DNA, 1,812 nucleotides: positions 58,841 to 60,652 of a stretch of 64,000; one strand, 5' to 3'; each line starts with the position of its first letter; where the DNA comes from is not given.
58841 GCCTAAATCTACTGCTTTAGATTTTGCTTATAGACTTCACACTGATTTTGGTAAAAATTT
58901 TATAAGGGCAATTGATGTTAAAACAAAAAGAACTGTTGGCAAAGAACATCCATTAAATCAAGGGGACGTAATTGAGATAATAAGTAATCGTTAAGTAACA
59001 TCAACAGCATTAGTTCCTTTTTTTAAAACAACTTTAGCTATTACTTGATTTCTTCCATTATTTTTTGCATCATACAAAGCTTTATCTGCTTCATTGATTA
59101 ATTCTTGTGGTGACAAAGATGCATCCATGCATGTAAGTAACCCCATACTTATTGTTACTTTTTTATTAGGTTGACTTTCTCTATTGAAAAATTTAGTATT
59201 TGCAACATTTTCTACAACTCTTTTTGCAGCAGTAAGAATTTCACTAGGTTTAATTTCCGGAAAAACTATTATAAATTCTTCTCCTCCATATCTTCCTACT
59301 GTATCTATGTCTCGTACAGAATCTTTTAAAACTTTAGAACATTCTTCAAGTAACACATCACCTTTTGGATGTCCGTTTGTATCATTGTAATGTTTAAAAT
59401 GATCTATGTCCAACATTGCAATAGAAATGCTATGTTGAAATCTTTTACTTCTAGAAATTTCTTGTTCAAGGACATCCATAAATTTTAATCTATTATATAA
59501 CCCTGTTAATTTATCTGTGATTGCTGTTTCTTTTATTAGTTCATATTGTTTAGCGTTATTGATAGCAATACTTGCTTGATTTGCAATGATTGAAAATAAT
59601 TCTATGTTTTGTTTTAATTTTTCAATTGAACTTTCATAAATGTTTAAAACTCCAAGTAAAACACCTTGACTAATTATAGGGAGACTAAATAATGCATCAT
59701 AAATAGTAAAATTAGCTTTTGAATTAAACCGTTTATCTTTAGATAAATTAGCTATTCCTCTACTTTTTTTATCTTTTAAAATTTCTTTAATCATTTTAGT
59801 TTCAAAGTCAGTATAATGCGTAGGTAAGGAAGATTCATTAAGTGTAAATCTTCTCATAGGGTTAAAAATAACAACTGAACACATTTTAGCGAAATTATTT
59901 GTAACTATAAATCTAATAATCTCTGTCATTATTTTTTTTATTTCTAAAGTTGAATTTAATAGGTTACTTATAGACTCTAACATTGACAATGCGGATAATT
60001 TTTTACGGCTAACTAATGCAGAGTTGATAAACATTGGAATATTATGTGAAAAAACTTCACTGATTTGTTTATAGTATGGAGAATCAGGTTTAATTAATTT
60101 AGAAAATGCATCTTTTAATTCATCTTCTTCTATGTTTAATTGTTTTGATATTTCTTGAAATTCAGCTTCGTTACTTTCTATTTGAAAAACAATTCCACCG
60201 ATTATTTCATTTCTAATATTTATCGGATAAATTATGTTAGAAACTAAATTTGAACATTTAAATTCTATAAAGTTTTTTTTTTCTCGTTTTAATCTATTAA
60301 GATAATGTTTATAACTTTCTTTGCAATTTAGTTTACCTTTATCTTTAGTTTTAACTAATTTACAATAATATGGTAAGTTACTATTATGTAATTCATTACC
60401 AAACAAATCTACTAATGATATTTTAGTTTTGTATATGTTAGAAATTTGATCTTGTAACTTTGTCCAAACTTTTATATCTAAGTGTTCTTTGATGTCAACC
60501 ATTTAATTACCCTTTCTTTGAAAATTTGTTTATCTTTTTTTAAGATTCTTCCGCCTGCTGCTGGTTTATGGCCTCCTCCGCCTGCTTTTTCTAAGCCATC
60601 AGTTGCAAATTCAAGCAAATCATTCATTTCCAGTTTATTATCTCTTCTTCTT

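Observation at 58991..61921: Catalytically intact PocR-GAF-GGDEF diguanylate cyclase, overlapped with a DHH/DHHA1 phosphoesterase, on an archaeal contig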

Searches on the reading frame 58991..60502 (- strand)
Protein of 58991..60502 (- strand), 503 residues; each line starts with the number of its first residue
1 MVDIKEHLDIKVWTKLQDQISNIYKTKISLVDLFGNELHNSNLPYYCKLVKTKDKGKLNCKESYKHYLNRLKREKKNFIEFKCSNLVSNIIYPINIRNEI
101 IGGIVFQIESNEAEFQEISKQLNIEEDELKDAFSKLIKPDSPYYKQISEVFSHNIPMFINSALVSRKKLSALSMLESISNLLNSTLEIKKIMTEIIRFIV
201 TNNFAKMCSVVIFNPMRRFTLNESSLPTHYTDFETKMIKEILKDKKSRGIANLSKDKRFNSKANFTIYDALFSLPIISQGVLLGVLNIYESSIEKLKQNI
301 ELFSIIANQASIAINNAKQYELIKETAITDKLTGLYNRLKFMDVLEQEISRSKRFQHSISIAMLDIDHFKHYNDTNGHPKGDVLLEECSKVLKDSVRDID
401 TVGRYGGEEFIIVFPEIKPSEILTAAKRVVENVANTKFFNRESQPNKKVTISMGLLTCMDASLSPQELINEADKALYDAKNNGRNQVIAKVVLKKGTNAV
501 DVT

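Call 4: search_protein_families(library=pfam, proteins=[window:58991-60502:-], max_evalue=0.01)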
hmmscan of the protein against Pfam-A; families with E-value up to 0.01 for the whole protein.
window:58991-60502:- (503 aa): 6 families
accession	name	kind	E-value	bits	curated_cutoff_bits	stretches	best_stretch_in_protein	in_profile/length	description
PF00990.26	GGDEF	-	2e-45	154.9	23.8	1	327-486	1-161/161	Diguanylate cyclase, GGDEF domain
PF10114.15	PocR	-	3e-18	66.5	23.9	1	7-160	2-159/162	Sensory domain found in PocR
PF13185.12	GAF_2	-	2.4e-06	28.2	28.6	1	264-314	84-135/136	GAF domain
PF01590.32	GAF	-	9.2e-06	26.7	22.4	1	238-314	55-133/133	GAF domain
PF05165.17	GCH_III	-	0.0016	18.2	21.3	0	356-433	125-204/246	GTP cyclohydrolase III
PF15714.11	SpoVT_C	-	0.0047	17.4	27.5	0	75-122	65-115/128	Stage V sporulation protein T C-terminal, transcription factor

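Call 5: search_protein_families(library=ncbifam, proteins=[window:58991-60502:-], max_evalue=0.01)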
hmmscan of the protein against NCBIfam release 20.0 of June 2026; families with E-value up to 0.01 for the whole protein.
window:58991-60502:- (503 aa): 24 families
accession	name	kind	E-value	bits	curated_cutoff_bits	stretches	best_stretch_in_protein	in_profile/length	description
TIGR00254.1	GGDEF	domain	2.5e-49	167.2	37.4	1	324-489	2-166/168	diguanylate cyclase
NF007135.0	PRK09581.1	equivalog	8.7e-48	163.2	474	1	325-490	290-455/457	PleD family two-component system response regulator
NF038266.1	diguan_SiaD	equivalog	1.8e-47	161.8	290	1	322-487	89-252/252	biofilm regulation diguanylate cyclase SiaD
NF047654.1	DiguCycDgcRLepto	equivalog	4.7e-43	147.2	500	1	293-488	103-294/295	diguanylate cyclase DgcR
NF041606.1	dguan_cyc_DgcA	equivalog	2.1e-41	142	370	1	164-488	6-337/340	diguanylate cyclase DgcA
NF007380.0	PRK09894.1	equivalog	8.6e-41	140.2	256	1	312-489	115-286/296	diguanylate cyclase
NF051473.1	DigCycDgcsShew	equivalog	7e-38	130.7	400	1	301-486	109-287/291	diguanylate cyclase DgcS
NF007298.0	PRK09776.1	equivalog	3.2e-31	108.1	1135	1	325-488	682-843/1111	diguanylate cyclase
NF007423.1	PRK09966.1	equivalog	3.8e-30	105.1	325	1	319-480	231-390/390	diguanylate cyclase DgcN/YfiN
NF007599.0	PRK10245.1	equivalog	7.9e-28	97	402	1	302-486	187-366/371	diguanylate cyclase AdrA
NF011955.1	PRK15426.1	equivalog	2e-26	92.3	408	1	326-490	397-561/564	cellulose biosynthesis regulator diguanylate cyclase DgcQ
NF040885.1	diguan_DgcJ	equivalog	8.3e-26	90.8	500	1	317-485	331-491/493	diguanylate cyclase DgcJ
NF045675.1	PhdiestaseDibA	equivalog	1.9e-24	86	980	1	316-486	193-360/623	phosphodiesterase DibA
NF047872.1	GGDEF_GdpS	equivalog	1.1e-22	80.7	400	1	325-493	185-353/355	GGDEF domain-containing protein GdpS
NF007474.0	PRK10060.1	equivalog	1.3e-22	79.8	782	1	317-487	227-392/663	cyclic di-GMP phosphodiesterase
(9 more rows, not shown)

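Call 6: search_solved_structures(query=window:58991-60502:-, show_alignments=3, max_evalue=1e-10)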
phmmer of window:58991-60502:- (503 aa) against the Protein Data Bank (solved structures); distinct sequences matched with E-value up to 1e-10: 46.
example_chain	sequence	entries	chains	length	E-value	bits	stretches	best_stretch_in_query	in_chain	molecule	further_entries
6zxm_A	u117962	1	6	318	1.9e-33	119.3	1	316-488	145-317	Putative GGDEF/response regulator receiver domain protein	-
6zxb_A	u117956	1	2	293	1.3e-31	113.2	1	316-488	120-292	Putative GGDEF/response regulator receiver domain protein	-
6zxc_A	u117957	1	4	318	1.6e-31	112.9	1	316-488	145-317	Putative GGDEF/response regulator receiver domain protein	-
3i5c_A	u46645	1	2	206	5.9e-31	111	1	322-487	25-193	Fusion of General control protein GCN4 and WSPR response regulator protein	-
3i5b_A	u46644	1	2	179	2.7e-30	108.9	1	329-487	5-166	WspR response regulator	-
9t28_A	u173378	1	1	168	3e-30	108.7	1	329-487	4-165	diguanylate cyclase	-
3bre_A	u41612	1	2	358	5e-30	108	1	324-487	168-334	Probable two-component response regulator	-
3ign_A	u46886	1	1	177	6.5e-30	107.6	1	323-490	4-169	Diguanylate cyclase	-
3i5a_A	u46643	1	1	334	8.7e-30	107.2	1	326-489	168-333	Response regulator/GGDEF domain protein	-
1w25_A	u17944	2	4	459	8.4e-29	103.9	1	324-491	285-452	STALKED-CELL DIFFERENTIATION CONTROLLING PROTEIN | RESPONSE REGULATOR PLED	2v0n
2wb4_A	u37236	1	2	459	8.6e-29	103.9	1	324-491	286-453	DIGUANYLATE CYCLASE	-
9g86_A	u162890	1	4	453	1.1e-28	103.6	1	324-491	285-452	Response regulator PleD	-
9g85_A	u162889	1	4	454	1.1e-28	103.6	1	324-491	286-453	Response regulator PleD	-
5llw_B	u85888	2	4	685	6.1e-28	101.1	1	319-489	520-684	Diguanylate cyclase (GGDEF) domain-containing protein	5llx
6et7_A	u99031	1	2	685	1.8e-27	99.5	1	321-489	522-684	Diguanylate cyclase (GGDEF) domain-containing protein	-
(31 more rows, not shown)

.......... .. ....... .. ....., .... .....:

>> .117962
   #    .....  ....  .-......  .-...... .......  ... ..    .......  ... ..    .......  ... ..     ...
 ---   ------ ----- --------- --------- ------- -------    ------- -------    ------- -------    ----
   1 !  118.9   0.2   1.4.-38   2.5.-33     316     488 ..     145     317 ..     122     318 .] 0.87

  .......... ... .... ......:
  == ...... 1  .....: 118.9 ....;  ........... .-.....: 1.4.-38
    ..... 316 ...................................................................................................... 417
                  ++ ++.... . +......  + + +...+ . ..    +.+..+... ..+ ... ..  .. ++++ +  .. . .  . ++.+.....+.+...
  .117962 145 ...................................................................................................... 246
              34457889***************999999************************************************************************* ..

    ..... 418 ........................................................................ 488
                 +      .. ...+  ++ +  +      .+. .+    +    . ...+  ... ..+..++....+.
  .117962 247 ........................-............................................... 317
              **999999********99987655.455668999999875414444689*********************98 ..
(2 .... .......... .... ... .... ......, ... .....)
